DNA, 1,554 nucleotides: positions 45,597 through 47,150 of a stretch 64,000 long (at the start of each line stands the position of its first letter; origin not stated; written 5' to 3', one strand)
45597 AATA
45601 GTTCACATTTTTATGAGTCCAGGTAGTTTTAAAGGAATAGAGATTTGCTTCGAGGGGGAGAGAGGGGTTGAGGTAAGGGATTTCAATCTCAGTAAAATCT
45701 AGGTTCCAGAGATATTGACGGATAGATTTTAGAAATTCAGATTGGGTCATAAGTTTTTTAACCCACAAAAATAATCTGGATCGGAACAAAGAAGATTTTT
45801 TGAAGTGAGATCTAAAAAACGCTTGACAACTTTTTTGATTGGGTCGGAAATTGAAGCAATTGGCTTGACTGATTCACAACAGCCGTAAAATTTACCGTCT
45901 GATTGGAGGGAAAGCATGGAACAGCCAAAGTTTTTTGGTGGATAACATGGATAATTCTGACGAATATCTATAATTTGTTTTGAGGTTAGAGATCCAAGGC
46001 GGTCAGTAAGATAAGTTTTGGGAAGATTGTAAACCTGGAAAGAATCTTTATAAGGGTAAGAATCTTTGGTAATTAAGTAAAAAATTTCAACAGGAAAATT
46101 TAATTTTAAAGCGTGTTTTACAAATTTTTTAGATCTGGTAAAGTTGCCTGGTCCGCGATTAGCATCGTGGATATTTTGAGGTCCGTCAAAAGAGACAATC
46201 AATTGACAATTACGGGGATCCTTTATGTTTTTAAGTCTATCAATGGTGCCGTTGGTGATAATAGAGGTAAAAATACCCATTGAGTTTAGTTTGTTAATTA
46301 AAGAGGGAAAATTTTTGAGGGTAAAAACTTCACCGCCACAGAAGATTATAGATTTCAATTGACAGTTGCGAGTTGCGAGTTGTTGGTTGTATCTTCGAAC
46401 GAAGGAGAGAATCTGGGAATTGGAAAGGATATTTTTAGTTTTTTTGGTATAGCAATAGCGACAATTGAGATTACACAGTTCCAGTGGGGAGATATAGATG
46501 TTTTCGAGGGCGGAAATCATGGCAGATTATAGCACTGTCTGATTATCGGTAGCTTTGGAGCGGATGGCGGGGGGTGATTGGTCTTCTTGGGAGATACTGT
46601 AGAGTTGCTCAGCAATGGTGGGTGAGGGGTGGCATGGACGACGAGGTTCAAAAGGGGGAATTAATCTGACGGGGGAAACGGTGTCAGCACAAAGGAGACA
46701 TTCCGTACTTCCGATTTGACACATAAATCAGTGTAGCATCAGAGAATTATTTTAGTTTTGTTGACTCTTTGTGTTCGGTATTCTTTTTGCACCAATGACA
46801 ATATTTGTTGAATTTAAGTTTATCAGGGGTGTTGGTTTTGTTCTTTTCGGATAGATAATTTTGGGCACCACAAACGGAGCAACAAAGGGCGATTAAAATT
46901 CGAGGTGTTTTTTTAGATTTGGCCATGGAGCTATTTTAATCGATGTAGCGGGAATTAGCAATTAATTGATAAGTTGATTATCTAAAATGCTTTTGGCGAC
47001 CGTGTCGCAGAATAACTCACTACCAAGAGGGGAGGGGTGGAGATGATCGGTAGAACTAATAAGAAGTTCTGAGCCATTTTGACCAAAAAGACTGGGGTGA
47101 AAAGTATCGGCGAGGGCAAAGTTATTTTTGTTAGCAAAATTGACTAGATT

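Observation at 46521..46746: GC-rich, G-run-rich island between rpmG and a radical-SAM gene: unidentified structured RNA or RiPP-like precursor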

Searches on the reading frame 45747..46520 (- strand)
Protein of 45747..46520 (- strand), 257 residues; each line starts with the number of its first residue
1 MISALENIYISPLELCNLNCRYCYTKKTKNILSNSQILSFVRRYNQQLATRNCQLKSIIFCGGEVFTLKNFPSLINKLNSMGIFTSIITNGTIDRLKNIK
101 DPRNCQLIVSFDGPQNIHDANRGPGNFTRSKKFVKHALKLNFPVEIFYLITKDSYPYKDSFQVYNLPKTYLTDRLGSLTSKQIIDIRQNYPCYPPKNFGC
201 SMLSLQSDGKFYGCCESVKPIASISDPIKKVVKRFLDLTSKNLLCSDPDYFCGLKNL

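Call 10: search_protein_families(library=pfam, proteins=[window:45747-46520:-], max_evalue=0.1)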
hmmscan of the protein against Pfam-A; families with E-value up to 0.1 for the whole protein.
window:45747-46520:- (257 aa): 3 families
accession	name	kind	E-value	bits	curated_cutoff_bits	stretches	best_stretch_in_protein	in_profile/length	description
PF04055.27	Radical_SAM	-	9.7e-16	58.8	29.5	1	11-149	2-149/166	Radical SAM superfamily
PF13353.11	Fer4_12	-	0.00023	21.9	22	1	16-79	15-78/137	4Fe-4S single cluster domain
PF25282.1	POTRA1_3_Toc75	-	0.029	15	27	1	35-94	25-84/99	Toc75-like, POTRA domain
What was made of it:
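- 45747..46520 (-): Radical-SAM gene (257 aa; CxxxCxxC at residues 16-23; Cys-rich C-terminus). This is context, not part of the island. Pfam gives Radical_SAM at 9.7e-16 (call 10).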

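Call 11: search_protein_families(library=ncbifam, proteins=[window:45747-46520:-], max_evalue=0.1)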
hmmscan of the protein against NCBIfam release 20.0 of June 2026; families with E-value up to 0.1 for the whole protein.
window:45747-46520:- (257 aa): 77 families (the best 25 are shown)
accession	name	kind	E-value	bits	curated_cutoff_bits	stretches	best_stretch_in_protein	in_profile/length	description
NF050038.1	rSAM_RiPP_GggB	equivalog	2.1e-14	53.4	650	1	5-142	41-185/398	streptosactin maturase GggB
NF038283.1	viperin_w_prok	equivalog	5.4e-14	52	180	1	14-113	10-116/281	viperin family antiviral radical SAM protein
NF045574.1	sacti_mat_StsB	exception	8.4e-13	48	625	1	4-153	94-244/466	StsB family radical SAM/SPASM domain sactipeptide maturase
TIGR04250.1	SCM_rSAM_ScmE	equivalog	1e-12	47.7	400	1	13-153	10-153/358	SynChlorMet cassette radical SAM/SPASM protein ScmE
TIGR04082.1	rSAM_for_selen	equivalog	2.2e-11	43.2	350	1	15-152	208-346/516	thio(seleno)oxazole modification radical SAM maturase SbtM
TIGR03961.1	rSAM_PTO1314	hypoth_equivalog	4.4e-11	42.6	306.05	1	15-166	32-177/332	PTO1314 family radical SAM protein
NF041298.1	rSAM_mat_DynA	equivalog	8e-11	41.5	450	1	10-156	5-165/356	dynobactin maturation radical SAM/SPASM protein DynA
TIGR04054.1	rSAM_NirJ1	equivalog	1.4e-10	40.4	650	1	15-168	45-198/387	putative heme d1 biosynthesis radical SAM protein NirJ1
NF049973.1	radical_Rv1681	equivalog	1.7e-10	40.4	380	1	16-156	82-225/326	Rv1681 family radical SAM protein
TIGR04051.1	rSAM_NirJ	equivalog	3e-10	39.6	515.45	1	15-155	11-153/354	heme d1 biosynthesis radical SAM protein NirJ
NF050035.1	rSAM_WgK_link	exception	3.1e-10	39.6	650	1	13-153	16-159/367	radical SAM/SPASM peptide maturase WgkB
NF041707.1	rSAM_YhhB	equivalog_domain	4.5e-10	39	445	1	16-135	12-146/369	cyclophane-forming radical SAM/SPASM peptide maturase YhhB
TIGR04053.2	TIGR04053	equivalog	1.9e-09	37.2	395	1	16-155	18-163/366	TIGR04053 family radical SAM/SPASM domain-containing protein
TIGR02495.1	NrdG2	equivalog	5.3e-09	35.7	131.15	1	16-95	26-103/193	anaerobic ribonucleoside-triphosphate reductase activating protein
TIGR04317.1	W_rSAM_matur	equivalog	7.7e-09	35.1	380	1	5-135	3-134/349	tungsten cofactor oxidoreductase radical SAM maturase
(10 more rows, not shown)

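Call 22: find_related_loci(query=A3, collection=genome_contigs, flank=3000)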
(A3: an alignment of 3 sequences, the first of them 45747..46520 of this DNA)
Query A3 (257 aa) in genome_contigs; peptide patterns used: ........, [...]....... (x = any residue, [..] = any of these).
112 stretches matched a pattern; 32 encode a relative of the query (tblastn E <= 1e-3); 32 distinct loci.
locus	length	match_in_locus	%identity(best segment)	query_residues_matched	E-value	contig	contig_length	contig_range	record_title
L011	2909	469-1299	71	1-255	4e-132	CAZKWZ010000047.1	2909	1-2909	MAG TPA_asm: uncultured Gammaproteobacteria bacterium isolate SRP220891_co1_32 genome assembly, contig: NODE_71357_lengt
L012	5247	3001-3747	74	2-255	4e-126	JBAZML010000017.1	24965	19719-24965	MAG: Candidatus Shapirobacteria bacterium isolate SO_2017_LW4_41 scaffold_4107_c1_LW137-91_2017, whole genome shotgun se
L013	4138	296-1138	69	1-257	2e-123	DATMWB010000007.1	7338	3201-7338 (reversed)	MAG TPA_asm: Candidatus Methanoperedens sp. isolate SMAG_U13083 k141_1316534, whole genome shotgun sequence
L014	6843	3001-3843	67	1-257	2e-121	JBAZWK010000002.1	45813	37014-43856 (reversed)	MAG: Candidatus Shapirobacteria bacterium isolate SO_2017_GW1_30 NODE_3883_length_45813_cov_1.071028_OW334_2017, whole g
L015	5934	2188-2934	70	1-254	7e-119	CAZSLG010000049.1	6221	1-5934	MAG TPA_asm: uncultured Gammaproteobacteria bacterium isolate SRP062349_co5_136 genome assembly, contig: NODE_8063_lengt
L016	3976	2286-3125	65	1-256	3e-120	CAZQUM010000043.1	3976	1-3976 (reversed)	MAG TPA_asm: uncultured Gammaproteobacteria bacterium isolate SRP294416_co3_917 genome assembly, contig: NODE_60769_leng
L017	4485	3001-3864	65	1-255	9e-119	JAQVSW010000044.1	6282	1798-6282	MAG: Candidatus Shapirobacteria bacterium isolate STF1_283 NODE_46727_length_6282_cov_6.940049_Sandtown_F1, whole genome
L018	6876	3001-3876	64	1-256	1e-115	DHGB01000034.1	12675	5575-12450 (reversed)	MAG TPA_asm: Candidatus Shapirobacteria bacterium UBA4809 UBA4809_contig_52875, whole genome shotgun sequence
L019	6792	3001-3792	65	1-257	3e-114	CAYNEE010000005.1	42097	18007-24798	MAG TPA_asm: uncultured Gammaproteobacteria bacterium isolate binchicken_co117_38 genome assembly, contig: NODE_1724_len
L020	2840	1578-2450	65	1-255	5e-116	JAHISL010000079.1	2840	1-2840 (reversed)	MAG: Patescibacteria group bacterium isolate MM_PC_MetaG.mb.172 MM_PC_MetaG.mb.172_k141_1300797, whole genome shotgun se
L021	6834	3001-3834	63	3-257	1e-111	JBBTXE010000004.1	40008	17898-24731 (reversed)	MAG: Patescibacteria group bacterium isolate H52-bin029_1 H52_bin029_1_000000000004, whole genome shotgun sequence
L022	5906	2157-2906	65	1-255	3e-111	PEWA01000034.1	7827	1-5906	MAG: Candidatus Shapirobacteria bacterium CG06_land_8_20_14_3_00_40_12 CG06_land_8_20_14_3.00_150_scaffold_6188_c, whole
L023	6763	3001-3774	67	1-236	3e-111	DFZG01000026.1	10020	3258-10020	MAG TPA_asm: Candidatus Shapirobacteria bacterium UBA4062 UBA4062_contig_15396, whole genome shotgun sequence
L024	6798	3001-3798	64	1-254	2e-107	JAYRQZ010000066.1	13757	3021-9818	MAG: Candidatus Woesebacteria bacterium isolate XM1_ASGE3bin.17 k141_366335, whole genome shotgun sequence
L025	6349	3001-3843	59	3-253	6e-102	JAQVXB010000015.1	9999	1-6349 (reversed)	MAG: Candidatus Shapirobacteria bacterium isolate STF2_116 NODE_20659_length_9999_cov_3.510231_Sandtown_F2, whole genome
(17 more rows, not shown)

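Call 23: find_related_loci(query=A3, collection=metagenome_contigs, flank=3000)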
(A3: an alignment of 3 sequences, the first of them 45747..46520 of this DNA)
Query A3 (257 aa) in metagenome_contigs; peptide patterns used: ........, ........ (x = any residue, [..] = any of these).
217 stretches matched a pattern; 129 encode a relative of the query (tblastn E <= 1e-3); the best 80 are kept; 80 distinct loci.
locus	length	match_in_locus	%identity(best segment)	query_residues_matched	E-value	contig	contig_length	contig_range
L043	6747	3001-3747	78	1-254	1e-133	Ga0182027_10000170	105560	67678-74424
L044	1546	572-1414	70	1-255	7e-140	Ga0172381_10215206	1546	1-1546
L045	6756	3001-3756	74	1-257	7e-127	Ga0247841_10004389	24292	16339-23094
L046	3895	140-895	74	1-257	1e-127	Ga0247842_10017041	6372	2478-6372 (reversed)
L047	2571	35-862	70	1-254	1e-132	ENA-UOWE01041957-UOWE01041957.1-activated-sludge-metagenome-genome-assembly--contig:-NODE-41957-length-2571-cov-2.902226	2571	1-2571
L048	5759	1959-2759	72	1-256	2e-125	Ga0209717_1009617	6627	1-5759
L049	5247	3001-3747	74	2-255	9e-126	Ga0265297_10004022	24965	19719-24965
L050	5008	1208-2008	72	1-256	4e-125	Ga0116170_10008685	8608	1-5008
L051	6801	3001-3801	72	1-256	5e-125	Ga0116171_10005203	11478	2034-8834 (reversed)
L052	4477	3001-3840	68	1-255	7e-123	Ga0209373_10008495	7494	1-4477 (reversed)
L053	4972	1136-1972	68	1-255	1e-122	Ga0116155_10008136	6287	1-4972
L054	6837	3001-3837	68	1-255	3e-121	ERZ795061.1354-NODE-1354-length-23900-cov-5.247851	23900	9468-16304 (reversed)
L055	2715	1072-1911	68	1-255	3e-126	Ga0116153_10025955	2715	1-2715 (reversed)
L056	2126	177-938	68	1-254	2e-127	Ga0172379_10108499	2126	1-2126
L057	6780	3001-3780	70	1-256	5e-119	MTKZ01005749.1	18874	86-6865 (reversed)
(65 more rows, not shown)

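Call 53: search_solved_structures(query=A3, max_evalue=0.001)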
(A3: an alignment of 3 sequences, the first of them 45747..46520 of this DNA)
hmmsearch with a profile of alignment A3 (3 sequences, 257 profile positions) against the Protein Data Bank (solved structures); distinct sequences matched with E-value up to 0.001: 4.
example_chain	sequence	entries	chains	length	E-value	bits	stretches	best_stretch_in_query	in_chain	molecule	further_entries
6efn_A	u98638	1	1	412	9.6e-09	38.3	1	14-150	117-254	Sporulation killing factor maturation protein SkfB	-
7vob_C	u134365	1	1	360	5.2e-05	26.1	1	8-141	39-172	Cytosylglucuronate decarboxylase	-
7voc_C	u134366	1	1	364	5.3e-05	26.1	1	8-141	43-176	Cytosylglucuronate decarboxylase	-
7tol_A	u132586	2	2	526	0.00068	22.4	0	12-143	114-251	glycerol dibiphytanyl glycerol tetraether - macrocyclic archaeol synthase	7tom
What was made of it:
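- Closest known: Radical-SAM RiPP precursor/maturase pairs. Same: The weak best hits of the enzyme are to this class (calls 11, 53).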

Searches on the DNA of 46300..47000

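Call 5: search_rna_families(source=window, start=46300, end=47000, threshold=evalue, max_evalue=10, show_alignments=3)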
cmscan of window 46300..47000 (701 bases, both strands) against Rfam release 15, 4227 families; matches with E-value up to 10: 2.
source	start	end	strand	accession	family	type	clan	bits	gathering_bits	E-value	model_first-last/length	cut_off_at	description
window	46824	46915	+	RF01883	TUG1_2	Gene; lncRNA;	-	15.7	90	8.3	1-89/89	no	Taurine upregulated gene 1 conserved region 2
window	46623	46659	+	RF02767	Ysr186_sR026_CsrC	Gene; sRNA;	CL00106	10.2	279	4.3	169-205/305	no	Yersinia sRNA 186/sR026/CsrC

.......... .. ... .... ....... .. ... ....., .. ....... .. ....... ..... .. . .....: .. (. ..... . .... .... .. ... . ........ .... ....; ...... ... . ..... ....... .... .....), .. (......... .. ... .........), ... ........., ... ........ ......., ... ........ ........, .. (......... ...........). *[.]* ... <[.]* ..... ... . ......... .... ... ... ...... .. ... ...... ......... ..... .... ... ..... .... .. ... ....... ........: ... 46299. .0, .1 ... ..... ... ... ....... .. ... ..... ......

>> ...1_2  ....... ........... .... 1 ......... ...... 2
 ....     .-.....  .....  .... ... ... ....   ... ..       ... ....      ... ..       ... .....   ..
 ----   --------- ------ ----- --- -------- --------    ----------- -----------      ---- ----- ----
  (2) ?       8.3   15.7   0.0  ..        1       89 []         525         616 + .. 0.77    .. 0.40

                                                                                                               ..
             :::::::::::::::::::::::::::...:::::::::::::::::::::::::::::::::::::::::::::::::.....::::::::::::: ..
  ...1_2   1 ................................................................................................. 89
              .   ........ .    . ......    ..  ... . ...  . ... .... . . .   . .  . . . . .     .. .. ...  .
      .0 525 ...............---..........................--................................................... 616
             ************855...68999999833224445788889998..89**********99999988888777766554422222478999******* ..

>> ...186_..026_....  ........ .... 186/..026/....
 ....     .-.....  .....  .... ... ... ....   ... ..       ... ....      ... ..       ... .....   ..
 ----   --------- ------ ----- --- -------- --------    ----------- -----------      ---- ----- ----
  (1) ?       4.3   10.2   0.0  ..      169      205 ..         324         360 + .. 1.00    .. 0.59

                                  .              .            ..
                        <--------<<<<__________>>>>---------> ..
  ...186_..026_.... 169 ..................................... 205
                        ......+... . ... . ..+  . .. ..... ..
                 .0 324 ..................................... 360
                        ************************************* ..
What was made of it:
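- On Any described structured RNA family (Rfam 15): In 46300-47000 at E<=10 there are only two noise hits, at 15.7 and 10.2 bits against cut-offs of 90 and 279 (call 5).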
